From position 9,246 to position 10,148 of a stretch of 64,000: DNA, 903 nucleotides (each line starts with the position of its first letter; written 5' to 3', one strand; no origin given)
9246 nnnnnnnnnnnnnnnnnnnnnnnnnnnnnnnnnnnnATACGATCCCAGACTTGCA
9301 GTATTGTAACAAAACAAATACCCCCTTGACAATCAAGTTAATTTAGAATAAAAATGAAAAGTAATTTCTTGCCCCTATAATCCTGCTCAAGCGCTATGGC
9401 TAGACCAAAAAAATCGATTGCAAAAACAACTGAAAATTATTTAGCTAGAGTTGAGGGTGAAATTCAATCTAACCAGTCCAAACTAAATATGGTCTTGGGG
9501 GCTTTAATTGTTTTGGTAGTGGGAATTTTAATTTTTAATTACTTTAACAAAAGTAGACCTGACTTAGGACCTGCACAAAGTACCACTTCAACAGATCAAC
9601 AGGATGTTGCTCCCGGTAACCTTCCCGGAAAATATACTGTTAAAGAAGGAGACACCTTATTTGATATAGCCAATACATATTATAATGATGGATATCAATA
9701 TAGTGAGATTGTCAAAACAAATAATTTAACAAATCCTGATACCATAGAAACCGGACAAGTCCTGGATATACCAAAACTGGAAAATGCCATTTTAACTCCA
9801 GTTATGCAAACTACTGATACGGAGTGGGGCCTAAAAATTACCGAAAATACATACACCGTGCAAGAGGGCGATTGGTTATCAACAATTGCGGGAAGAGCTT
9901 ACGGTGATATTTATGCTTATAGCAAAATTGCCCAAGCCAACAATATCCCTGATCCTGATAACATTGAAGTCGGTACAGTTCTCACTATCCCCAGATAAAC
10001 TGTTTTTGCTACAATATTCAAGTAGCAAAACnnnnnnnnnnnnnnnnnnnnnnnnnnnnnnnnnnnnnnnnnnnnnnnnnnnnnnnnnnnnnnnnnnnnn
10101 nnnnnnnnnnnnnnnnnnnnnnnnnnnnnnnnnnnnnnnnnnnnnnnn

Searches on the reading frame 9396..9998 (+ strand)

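Call 88: search_protein_families(library=pfam, proteins=[window:9396-9998:+], max_evalue=0.001)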
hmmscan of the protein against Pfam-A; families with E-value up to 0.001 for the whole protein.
window:9396-9998:+ (200 aa): 4 families
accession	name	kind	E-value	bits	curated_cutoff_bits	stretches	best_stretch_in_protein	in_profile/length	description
PF01476.26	LysM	-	1.6e-24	86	20.9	2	80-126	1-43/43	LysM domain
PF23472.1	LysM2_CERK1_LYK3_4_5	-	1.2e-09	38.4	27.4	0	152-199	7-54/56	LYK3/4/5 LysM2 domain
PF23457.1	LysM2_NFP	-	8.7e-09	35.8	36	0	79-126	7-54/56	NFP LysM2 domain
PF23473.1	LysM3_LYK4_5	-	4.8e-06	27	29.3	0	152-199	4-47/48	LYK4/5 LysM3 domain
